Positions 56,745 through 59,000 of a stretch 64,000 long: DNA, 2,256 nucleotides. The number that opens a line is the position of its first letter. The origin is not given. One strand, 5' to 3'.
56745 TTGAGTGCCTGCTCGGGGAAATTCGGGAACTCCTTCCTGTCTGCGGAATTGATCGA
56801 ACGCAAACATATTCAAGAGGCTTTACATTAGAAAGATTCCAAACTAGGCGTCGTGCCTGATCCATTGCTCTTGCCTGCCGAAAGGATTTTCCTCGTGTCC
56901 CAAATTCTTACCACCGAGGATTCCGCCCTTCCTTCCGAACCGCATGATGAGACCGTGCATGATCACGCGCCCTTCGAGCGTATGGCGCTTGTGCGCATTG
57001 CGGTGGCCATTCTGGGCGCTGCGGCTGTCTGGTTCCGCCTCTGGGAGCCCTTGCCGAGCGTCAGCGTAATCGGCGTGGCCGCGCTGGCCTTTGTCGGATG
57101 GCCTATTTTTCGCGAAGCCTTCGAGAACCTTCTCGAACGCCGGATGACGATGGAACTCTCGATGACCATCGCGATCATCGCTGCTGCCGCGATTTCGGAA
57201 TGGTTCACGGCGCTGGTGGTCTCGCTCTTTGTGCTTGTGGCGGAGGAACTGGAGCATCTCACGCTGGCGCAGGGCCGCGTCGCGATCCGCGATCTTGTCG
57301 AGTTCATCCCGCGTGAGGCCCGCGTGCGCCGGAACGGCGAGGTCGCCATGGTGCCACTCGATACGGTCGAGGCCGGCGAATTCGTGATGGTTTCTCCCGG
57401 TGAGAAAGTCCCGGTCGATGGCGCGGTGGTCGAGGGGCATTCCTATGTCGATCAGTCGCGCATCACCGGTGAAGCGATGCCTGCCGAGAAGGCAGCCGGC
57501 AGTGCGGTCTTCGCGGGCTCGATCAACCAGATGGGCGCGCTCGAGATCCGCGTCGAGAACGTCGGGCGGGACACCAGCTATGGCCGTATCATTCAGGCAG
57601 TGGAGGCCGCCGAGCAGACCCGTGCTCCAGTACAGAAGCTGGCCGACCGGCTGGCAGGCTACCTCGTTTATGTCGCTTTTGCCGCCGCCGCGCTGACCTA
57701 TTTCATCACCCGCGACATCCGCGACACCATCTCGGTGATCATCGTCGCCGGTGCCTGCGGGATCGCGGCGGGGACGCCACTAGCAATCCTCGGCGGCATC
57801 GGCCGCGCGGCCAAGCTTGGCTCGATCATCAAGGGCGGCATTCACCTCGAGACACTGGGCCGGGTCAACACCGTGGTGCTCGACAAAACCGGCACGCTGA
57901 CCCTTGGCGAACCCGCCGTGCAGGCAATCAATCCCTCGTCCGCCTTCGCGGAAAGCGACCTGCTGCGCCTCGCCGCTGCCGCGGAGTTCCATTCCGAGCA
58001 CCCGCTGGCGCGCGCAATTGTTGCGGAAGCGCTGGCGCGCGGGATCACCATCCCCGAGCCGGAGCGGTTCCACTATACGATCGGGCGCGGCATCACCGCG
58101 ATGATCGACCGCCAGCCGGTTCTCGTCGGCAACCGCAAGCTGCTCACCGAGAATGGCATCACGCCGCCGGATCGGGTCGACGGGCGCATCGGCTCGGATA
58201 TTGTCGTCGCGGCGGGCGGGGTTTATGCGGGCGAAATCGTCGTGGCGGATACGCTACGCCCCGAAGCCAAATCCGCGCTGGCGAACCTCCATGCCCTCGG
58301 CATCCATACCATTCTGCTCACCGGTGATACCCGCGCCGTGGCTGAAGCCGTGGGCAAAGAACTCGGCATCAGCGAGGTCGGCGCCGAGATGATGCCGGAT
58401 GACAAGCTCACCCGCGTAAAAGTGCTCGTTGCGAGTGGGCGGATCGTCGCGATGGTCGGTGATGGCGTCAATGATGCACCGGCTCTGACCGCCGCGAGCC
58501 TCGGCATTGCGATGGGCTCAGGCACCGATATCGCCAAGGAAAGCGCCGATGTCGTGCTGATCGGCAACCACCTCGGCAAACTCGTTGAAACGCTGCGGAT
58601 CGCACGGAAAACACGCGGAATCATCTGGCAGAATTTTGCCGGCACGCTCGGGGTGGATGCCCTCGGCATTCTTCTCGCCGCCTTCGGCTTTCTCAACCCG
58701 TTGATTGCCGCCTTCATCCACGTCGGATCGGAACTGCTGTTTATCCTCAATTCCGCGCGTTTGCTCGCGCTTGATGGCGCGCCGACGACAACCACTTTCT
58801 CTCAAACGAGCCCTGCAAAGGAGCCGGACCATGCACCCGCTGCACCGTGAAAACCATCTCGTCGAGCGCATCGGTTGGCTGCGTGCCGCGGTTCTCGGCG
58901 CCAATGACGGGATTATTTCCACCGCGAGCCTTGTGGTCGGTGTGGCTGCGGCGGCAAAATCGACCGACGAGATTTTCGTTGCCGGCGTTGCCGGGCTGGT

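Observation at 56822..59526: Putative Irr-controlled two-gene iron export module: P1B-ATPase plus VIT1/CCC1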

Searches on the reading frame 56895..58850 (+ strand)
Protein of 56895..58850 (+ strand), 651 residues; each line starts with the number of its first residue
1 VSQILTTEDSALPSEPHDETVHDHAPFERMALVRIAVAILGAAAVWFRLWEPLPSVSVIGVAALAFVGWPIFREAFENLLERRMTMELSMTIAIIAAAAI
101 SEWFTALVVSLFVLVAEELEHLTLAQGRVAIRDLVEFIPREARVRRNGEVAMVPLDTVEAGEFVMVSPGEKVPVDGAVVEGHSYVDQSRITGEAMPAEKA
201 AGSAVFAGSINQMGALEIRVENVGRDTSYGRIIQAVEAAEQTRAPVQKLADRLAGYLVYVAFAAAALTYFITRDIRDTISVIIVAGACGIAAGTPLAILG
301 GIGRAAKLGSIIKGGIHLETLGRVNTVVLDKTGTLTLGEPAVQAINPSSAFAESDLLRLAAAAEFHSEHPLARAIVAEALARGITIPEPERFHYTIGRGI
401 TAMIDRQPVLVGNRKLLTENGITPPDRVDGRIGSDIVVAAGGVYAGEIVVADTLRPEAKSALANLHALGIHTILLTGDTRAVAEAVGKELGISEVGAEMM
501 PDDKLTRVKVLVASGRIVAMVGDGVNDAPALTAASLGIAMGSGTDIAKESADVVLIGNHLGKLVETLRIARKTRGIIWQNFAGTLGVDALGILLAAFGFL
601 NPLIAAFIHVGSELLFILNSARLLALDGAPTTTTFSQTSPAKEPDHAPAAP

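Call 6: search_protein_families(library=pfam, proteins=[window:56895-58850:+])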
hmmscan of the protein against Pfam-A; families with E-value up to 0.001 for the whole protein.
window:56895-58850:+ (651 aa): 4 families
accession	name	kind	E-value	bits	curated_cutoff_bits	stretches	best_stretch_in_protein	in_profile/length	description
PF00122.25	E1-E2_ATPase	-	4.7e-45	153.8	28.1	1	137-307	2-180/181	E1-E2 ATPase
PF00702.32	Hydrolase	-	1.5e-31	110.8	26.4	1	325-534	2-190/191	haloacid dehalogenase-like hydrolase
PF08282.18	Hydrolase_3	-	4.5e-07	30.3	20.9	1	518-555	206-243/255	haloacid dehalogenase-like hydrolase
PF12710.13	HAD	-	5e-07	30.8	27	1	447-531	79-188/189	haloacid dehalogenase-like hydrolase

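Call 7: search_protein_families(library=ncbifam, proteins=[window:56895-58850:+])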
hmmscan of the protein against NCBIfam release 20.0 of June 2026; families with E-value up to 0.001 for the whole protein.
window:56895-58850:+ (651 aa): 23 families
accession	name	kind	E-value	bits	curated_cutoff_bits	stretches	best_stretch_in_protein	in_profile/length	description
TIGR01525.1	ATPase-IB_hvy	subfamily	3.3e-161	537.9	346.25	1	86-623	1-560/560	heavy metal translocating P-type ATPase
TIGR01512.1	ATPase-IB2_Cd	subfamily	5.3e-131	437.7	313.5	1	88-624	3-493/494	cadmium family heavy metal-translocating P-type ATPase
TIGR01511.1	ATPase-IB1_Cu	subfamily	5.7e-122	408.3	397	1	68-623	2-541/542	copper-translocating P-type ATPase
NF008262.1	PRK11033.1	equivalog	9.5e-108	361.5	1005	1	35-625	127-729/731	zinc/cadmium/mercury/lead-transporting ATPase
NF033775.1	P_type_ZntA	exception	9.6e-100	334.9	1240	1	59-625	154-730/732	Zn(II)/Cd(II)/Pb(II) translocating P-type ATPase ZntA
NF007952.0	PRK10671.1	equivalog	7.4e-95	318.8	1316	1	107-608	295-808/838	copper-exporting P-type ATPase CopA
TIGR01494.1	ATPase_P-type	subfamily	5.4e-64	216.4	62.3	1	109-600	2-465/478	HAD-IC family P-type ATPase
TIGR01647.1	ATPase-IIIA_H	equivalog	3.7e-52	177.5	615.5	2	86-379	38-343/755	plasma-membrane proton-efflux P-type ATPase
TIGR01497.1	kdpB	equivalog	1.8e-50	171.8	527.9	1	133-572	96-565/675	potassium-transporting ATPase subunit KdpB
NF010609.0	PRK14010.1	equivalog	8e-45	153.2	1323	1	105-572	67-560/673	K(+)-transporting ATPase subunit B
TIGR01522.1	ATPase-IIA2_Ca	equivalog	8.2e-42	143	798.3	3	75-345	54-340/854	calcium-transporting P-type ATPase, PMR1-type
TIGR01116.1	ATPase-IIA1_Ca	equivalog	1.9e-34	118.9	703.4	2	443-569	456-597/799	calcium-translocating P-type ATPase, SERCA-type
TIGR01517.1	ATPase-IIB_Ca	equivalog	1.3e-31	109.6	507.05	2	497-569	609-681/882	calcium-translocating P-type ATPase, PMCA-type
TIGR01106.1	ATPase-IIC_X-K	subfamily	5.5e-24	84.1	946.1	2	101-344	102-364/997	Na,H/K antiporter P-type ATPase subunit alpha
TIGR01523.1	ATPase-IID_K-Na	equivalog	5.7e-23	80.5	645.05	2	497-574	673-751/997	potassium/sodium efflux P-type ATPase, fungal-type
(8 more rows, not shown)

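Call 15: find_homologous_proteins(query=window:56895-58850:+)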
Query window:56895-58850:+ (651 aa): 8000 proteins with E <= 0.001 among 8000 candidates; the best 120 are listed.
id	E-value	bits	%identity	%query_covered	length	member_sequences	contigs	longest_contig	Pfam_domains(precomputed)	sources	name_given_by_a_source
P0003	0.0e+0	1384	100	100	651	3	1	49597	PF00702.33,PF08282.19,PF00122.26,PF12710.14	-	-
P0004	0.0e+0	1297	94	100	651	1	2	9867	PF00702.33,PF08282.19,PF00122.26,PF12710.14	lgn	-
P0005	0.0e+0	1032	76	99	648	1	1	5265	PF00702.33,PF08282.19,PF00122.26,PF12710.14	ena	-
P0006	0.0e+0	1032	75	100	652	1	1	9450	PF00702.33,PF08282.19,PF00122.26,PF12710.14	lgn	-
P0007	0.0e+0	1031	78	97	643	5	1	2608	PF00702.33,PF08282.19,PF00122.26,PF12710.14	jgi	-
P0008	0.0e+0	1028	77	97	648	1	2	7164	PF00702.33,PF08282.19,PF00122.26,PF12710.14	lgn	-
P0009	0.0e+0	1020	76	96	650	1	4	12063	PF00702.33,PF08282.19,PF00122.26,PF12710.14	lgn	-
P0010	0.0e+0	1018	76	98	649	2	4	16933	PF00702.33,PF08282.19,PF00122.26,PF12710.14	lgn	-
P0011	0.0e+0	1017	76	98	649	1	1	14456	PF00702.33,PF08282.19,PF00122.26,PF12710.14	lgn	-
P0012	0.0e+0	1014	76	97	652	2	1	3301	PF00702.33,PF08282.19,PF00122.26,PF12710.14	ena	-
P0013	0.0e+0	1010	77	96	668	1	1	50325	PF00702.33,PF08282.19,PF00122.26,PF12710.14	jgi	jgi:heavy metal translocating P-type ATPase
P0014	2.6e-298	1009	75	97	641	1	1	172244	PF00702.33,PF08282.19,PF00122.26,PF12710.14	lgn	-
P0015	1.8e-295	999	76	94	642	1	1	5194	PF00702.33,PF08282.19,PF00122.26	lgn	-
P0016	4.0e-295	998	75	97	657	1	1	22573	PF00702.33,PF00122.26,PF12710.14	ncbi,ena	-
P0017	1.3e-294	996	75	96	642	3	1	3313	PF00702.33,PF08282.19,PF00122.26,PF12710.14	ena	-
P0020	2.8e-292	989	76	97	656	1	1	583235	PF00702.33,PF08282.19,PF00122.26,PF12710.14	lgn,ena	-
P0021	3.0e-292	989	75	96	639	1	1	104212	PF00702.33,PF08282.19,PF00122.26,PF12710.14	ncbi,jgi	jgi:heavy metal translocating P-type ATPase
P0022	7.5e-292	987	75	93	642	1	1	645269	PF00702.33,PF08282.19,PF00122.26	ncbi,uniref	ncbi:heavy metal translocating P-type ATPase [Microvirga sp. G4-2]|uniref:heavy metal translocating 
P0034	4.2e-287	972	75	94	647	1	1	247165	PF00702.33,PF08282.19,PF00122.26,PF12710.14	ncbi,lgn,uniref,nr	ncbi:heavy metal translocating P-type ATPase [Azorhizobium doebereinerae]|uniref:heavy metal translo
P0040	5.1e-284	962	75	93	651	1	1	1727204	PF00702.33,PF08282.19,PF00122.26,PF12710.14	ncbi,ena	-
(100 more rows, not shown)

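Call 16: find_related_loci(query=window:56895-58850:+, collection=genome_contigs, flank=2500)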
Query window:56895-58850:+ (651 aa) in genome_contigs; peptide patterns used: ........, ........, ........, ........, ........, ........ (x = any residue, [..] = any of these).
599 stretches matched a pattern (row limit reached: there are more); 38 encode a relative of the query (tblastn E <= 1e-3); 38 distinct loci.
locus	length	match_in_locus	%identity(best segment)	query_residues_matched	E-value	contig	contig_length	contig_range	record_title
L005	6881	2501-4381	70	8-634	0e+0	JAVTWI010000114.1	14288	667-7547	MAG: Rhabdaerophilum sp. isolate labscale reactor_MAG10 NODE_1667_length_14288_cov_7.657697, whole genome shotgun sequen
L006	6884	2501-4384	68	21-651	0e+0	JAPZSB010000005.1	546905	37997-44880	MAG: Beijerinckiaceae bacterium isolate LE19-338.1D c_000000004503, whole genome shotgun sequence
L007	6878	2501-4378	68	8-631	0e+0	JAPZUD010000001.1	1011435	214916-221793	MAG: Beijerinckiaceae bacterium isolate LE19-388.1C c_000000002101, whole genome shotgun sequence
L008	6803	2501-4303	65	22-624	0e+0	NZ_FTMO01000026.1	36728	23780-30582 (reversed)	Bosea sp. TND4EK4, whole genome shotgun sequence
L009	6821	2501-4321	64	46-643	0e+0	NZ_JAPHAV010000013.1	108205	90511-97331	Ochrobactrum chromiisoli strain YY2X Scaffold13_1, whole genome shotgun sequence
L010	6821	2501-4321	64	46-643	0e+0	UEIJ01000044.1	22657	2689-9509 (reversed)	Rhizobiales bacterium isolate AFS055504 genome assembly, contig: contig_44, whole genome shotgun sequence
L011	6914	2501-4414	62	6-624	0e+0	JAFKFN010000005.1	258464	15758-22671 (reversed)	MAG: Altererythrobacter sp. isolate SCN18_25_8_15_R2_B_66_16_B SCN18_25_8_15_R2_B_scaffold_121, whole genome shotgun seq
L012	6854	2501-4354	63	26-641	0e+0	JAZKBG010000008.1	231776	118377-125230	MAG: Pseudomonadota bacterium isolate ADI_H3L2_1_122_18_3-bin068_1 ADIH3L21_B068_1_000000000008, whole genome shotgun se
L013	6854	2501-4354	63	26-641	0e+0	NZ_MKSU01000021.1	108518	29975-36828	MAG: Sphingomonas sp. 67-36 SCNpilot_cont_300_bf_scaffold_316, whole genome shotgun sequence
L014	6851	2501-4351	64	26-645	0e+0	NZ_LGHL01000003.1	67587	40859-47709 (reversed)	Bradyrhizobium sp. NAS80.1 Bradyrhizobium_NAS_80.1_c3, whole genome shotgun sequence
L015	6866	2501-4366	62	26-640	0e+0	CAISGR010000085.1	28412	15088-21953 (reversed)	uncultured bacterium isolate MJ130617B_bin-596 genome assembly, contig: bin-596:085/323, whole genome shotgun sequence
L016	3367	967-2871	63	6-624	0e+0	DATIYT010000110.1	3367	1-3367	MAG TPA_asm: Stellaceae bacterium isolate SMAG_U15282 k141_2008907, whole genome shotgun sequence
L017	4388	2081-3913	64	15-624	0e+0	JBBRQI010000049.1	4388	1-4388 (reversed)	MAG: Lysobacterales bacterium isolate metawrap_la1_3 W_la1_3_k141_270299L_4388_cov_60.2025, whole genome shotgun sequenc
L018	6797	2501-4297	65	27-624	0e+0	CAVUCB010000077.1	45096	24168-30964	MAG: uncultured Alphaproteobacteria bacterium isolate MFD05521.bin.3.444 genome assembly, contig: contig_60772, whole ge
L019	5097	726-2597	63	26-651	0e+0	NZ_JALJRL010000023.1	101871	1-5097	Mesorhizobium sp. Mes31 NODE_23_length_101871_cov_18.3774101871, whole genome shotgun sequence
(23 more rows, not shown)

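Call 32: find_related_loci(query=window:56895-58850:+, collection=metagenome_contigs, flank=2000)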
Query window:56895-58850:+ (651 aa) in metagenome_contigs; peptide patterns used: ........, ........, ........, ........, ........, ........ (x = any residue, [..] = any of these).
598 stretches matched a pattern (row limit reached: there are more); 85 encode a relative of the query (tblastn E <= 1e-3); the best 80 are kept; 80 distinct loci.
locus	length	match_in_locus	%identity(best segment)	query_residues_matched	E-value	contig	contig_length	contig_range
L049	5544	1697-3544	64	26-644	0e+0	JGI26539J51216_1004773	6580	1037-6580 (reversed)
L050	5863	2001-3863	64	26-649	0e+0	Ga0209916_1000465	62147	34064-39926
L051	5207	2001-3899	64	19-646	0e+0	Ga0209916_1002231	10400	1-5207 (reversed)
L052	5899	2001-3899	64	19-646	0e+0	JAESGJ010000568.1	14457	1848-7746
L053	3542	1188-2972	64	46-643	0e+0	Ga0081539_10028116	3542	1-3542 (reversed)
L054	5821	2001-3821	64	46-643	0e+0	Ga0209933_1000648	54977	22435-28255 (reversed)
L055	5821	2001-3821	64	46-643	0e+0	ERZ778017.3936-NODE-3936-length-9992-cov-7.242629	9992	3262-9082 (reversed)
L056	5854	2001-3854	63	26-641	0e+0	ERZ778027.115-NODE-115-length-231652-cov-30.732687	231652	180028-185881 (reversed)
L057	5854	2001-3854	63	26-641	0e+0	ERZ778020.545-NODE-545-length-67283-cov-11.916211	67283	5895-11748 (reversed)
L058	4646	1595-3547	61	2-650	0e+0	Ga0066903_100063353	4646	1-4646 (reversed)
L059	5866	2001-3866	62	26-640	0e+0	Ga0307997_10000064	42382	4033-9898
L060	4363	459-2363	63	6-624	0e+0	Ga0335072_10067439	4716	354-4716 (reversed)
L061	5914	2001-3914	61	6-624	0e+0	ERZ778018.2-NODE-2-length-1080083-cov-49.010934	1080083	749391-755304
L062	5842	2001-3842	64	14-624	0e+0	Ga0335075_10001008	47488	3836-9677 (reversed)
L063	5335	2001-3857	64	26-647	0e+0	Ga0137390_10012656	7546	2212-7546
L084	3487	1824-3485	60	27-583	0e+0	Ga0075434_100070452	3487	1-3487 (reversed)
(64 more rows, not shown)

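Call 36: find_encoding_contigs(protein=P0022, flank=2500, max_places=1)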
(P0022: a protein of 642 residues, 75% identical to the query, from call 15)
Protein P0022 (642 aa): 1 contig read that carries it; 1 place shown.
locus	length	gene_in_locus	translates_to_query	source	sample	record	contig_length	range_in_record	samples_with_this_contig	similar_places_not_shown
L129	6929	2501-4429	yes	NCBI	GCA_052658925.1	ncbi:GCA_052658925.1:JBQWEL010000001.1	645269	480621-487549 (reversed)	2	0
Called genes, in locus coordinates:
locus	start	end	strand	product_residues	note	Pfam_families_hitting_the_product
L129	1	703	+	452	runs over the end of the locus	PF26769:HAMP_PhoQ, PF02518:HATPase_c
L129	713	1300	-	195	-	PF01292:Ni_hydr_CYTB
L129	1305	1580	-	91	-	PF13670:PepSY_2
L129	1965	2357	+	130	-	PF01292:Ni_hydr_CYTB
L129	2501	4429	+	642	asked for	PF00122:E1-E2_ATPase, PF00702:Hydrolase, PF08282:Hydrolase_3 (weak)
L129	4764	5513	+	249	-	PF01925:TauE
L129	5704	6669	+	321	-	PF00989:PAS (weak), PF08448:PAS_4, PF13426:PAS_9, PF08447:PAS_3, PF00990:GGDEF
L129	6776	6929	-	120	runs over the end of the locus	PF06912:DUF1275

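Call 37: find_encoding_contigs(protein=P0034, flank=2500, max_places=1)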
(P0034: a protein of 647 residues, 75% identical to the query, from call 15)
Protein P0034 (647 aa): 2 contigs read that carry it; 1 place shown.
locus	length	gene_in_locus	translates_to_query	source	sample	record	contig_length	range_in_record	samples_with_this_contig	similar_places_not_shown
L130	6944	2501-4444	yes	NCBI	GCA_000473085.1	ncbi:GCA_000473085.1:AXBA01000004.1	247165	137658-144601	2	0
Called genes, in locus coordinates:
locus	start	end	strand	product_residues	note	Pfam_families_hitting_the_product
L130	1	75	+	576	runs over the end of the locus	PF00920:ILVD_EDD_N, PF24877:ILV_EDD_C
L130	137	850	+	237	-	PF03737:RraA-like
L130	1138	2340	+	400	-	PF00083:Sugar_tr, PF07690:MFS_1, PF00083:Sugar_tr, PF07690:MFS_1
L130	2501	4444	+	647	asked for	PF00122:E1-E2_ATPase, PF00702:Hydrolase, PF12710:HAD (weak), PF08282:Hydrolase_3 (faint)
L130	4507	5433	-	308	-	PF01418:HTH_6, PF01380:SIS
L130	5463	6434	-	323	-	PF01497:Peripla_BP_2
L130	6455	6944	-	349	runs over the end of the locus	PF01032:FecCD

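Call 38: find_encoding_contigs(protein=P0020, flank=2500, max_places=1)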
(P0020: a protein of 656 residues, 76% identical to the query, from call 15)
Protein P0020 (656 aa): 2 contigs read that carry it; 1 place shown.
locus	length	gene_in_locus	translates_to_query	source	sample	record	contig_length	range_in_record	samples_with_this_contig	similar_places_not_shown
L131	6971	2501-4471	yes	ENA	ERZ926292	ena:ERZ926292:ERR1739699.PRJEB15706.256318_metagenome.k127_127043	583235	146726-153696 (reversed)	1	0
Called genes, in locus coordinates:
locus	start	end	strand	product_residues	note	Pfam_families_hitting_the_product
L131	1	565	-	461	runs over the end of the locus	PF26769:HAMP_PhoQ (weak), PF00512:HisKA, PF02518:HATPase_c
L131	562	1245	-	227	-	PF00072:Response_reg, PF00486:Trans_reg_C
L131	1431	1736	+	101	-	PF13670:PepSY_2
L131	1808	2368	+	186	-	PF01292:Ni_hydr_CYTB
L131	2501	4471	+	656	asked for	PF00122:E1-E2_ATPase, PF00702:Hydrolase, PF12710:HAD (faint), PF08282:Hydrolase_3 (weak)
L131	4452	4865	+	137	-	-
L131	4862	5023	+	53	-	-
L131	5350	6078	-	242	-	PF09699:Paired_CXXCH_1 (faint), PF14522:Cytochrome_C7 (faint), PF02085:Cytochrom_CIII (faint), PF14537:Cytochrom_c3_2 (faint), PF22113:Mtrc-MtrF_II-IV_dom (faint)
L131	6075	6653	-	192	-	-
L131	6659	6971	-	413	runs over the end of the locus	PF00175:NAD_binding_1, PF00111:Fer2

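Call 39: find_encoding_contigs(protein=P0040, flank=2500, max_places=1)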
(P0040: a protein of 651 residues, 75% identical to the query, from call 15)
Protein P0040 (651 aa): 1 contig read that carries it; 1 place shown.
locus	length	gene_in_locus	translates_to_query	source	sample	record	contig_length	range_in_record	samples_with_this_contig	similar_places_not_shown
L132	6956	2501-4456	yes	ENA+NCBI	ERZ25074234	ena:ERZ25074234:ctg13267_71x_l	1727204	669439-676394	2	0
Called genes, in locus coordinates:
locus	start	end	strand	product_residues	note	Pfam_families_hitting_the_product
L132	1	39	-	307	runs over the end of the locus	PF00491:Arginase (faint)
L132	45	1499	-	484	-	PF00202:Aminotran_3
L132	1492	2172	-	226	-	PF06888:Put_Phosphatase (faint), PF12710:HAD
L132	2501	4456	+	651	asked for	PF00122:E1-E2_ATPase, PF00702:Hydrolase, PF12710:HAD (weak), PF08282:Hydrolase_3 (faint)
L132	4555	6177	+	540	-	PF02463:SMC_N (faint), PF03193:RsgA_GTPase (faint), PF13476:AAA_23 (faint), PF13555:AAA_29 (faint), PF00005:ABC_tran, PF13304:AAA_21 (faint), PF12848:ABC_tran_Xtn, PF00005:ABC_tran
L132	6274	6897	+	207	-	-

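Call 41: search_solved_structures(query=window:56895-58850:+, max_evalue=1e-20, show_alignments=2)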
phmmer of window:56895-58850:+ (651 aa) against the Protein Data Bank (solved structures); distinct sequences matched with E-value up to 1e-20: 90 (the best 60 are shown).
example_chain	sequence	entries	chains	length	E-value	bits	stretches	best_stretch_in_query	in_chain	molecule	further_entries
3j08_A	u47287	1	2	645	2.9e-99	336.4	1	58-606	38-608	copper-exporting P-type ATPase A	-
7r0g_A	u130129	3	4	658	3.2e-99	336.3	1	58-606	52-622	Putative copper-exporting P-type ATPase A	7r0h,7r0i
3j09_A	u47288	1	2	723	6.5e-99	335.3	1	58-606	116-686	copper-exporting P-type ATPase A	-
3rfu_A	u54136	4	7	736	2e-98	333.7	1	102-623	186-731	Copper efflux ATPase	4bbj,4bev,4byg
7qbz_A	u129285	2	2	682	2.6e-91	310.2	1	61-626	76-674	Cadmium translocating P-type ATPase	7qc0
8q75_A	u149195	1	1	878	8.3e-90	305.2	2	278-603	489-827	Copper-transporting ATPase HMA4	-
8q73_A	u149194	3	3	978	1.2e-89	304.6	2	278-603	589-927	Copper-transporting ATPase HMA4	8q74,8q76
4umv_A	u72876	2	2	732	3.4e-88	299.8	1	61-624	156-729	ZINC-TRANSPORTING ATPASE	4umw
7xuk_A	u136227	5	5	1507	1.4e-77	264.8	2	408-601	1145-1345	Copper-transporting ATPase 2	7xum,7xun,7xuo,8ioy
7si3_A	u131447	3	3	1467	1.5e-76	261.4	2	408-601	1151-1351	P-type Cu(+) transporter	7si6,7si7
3a1c_A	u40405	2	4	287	7.8e-54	186.4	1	302-575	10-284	Probable copper-exporting P-type ATPase A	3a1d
3a1e_A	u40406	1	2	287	9e-53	182.9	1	302-575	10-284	Probable copper-exporting P-type ATPase A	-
2b8e_A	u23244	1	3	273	8e-52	179.7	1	317-575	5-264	cation-transporting ATPase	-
3sky_A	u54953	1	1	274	1.9e-49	171.9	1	324-574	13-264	Copper-exporting P-type ATPase B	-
3skx_A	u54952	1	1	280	2.3e-49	171.6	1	324-574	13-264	Copper-exporting P-type ATPase B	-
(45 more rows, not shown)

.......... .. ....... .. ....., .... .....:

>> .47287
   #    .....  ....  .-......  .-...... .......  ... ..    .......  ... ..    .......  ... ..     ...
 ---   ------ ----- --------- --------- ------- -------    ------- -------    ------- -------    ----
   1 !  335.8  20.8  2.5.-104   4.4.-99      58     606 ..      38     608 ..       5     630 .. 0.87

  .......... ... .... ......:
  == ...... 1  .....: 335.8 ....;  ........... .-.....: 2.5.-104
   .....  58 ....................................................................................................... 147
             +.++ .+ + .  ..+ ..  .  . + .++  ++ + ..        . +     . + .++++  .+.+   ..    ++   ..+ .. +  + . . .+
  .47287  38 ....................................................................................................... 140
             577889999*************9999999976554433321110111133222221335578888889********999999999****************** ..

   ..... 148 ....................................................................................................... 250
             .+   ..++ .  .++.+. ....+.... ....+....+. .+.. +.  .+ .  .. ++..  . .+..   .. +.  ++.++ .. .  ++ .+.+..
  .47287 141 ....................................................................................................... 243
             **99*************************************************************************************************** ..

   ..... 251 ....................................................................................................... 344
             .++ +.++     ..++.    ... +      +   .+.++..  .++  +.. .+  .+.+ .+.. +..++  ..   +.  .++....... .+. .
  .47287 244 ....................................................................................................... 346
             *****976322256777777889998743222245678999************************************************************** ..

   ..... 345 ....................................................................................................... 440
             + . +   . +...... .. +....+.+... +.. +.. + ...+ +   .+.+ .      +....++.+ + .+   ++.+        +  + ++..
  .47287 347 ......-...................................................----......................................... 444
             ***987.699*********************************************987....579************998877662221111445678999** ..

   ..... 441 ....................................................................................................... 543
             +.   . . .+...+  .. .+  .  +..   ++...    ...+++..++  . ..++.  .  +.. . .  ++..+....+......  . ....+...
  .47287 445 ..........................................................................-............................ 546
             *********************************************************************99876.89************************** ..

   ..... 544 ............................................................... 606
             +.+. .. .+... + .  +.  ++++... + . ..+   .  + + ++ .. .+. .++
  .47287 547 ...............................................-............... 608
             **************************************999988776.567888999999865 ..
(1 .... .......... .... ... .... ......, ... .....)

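Call 62: search_protein_families(library=pfam, proteins=[L009:2011-2286:+, L084:744-1397:+])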
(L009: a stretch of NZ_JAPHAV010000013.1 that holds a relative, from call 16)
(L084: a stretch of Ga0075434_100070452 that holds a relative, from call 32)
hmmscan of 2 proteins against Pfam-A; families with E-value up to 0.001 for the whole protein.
L009:2011-2286:+ (91 aa): 1 family
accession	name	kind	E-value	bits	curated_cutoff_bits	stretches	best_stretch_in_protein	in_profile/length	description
PF02583.22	Trns_repr_metal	-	4.8e-24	85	22.8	1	7-87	1-77/78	Metal-sensitive transcriptional repressor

L084:744-1397:+ (218 aa): 1 family
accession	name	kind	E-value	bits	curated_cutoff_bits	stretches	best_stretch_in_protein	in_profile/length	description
PF01988.24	VIT1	-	1.3e-66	224.9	28.1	1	1-212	1-214/214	VIT family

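Call 70: find_encoding_contigs(protein=P0004, flank=2000, max_places=1)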
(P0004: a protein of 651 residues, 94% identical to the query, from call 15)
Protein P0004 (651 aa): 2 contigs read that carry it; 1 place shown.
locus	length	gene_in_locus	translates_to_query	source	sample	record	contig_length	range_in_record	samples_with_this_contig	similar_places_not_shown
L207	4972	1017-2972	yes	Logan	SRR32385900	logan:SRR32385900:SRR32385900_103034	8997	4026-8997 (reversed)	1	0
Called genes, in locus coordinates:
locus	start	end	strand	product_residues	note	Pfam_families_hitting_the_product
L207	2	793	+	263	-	?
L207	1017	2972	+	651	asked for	PF00122:E1-E2_ATPase, PF00702:Hydrolase, PF12710:HAD (weak), PF08282:Hydrolase_3 (weak)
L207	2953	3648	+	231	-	PF01988:VIT1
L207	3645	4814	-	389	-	PF07690:MFS_1, PF00083:Sugar_tr (weak), PF07690:MFS_1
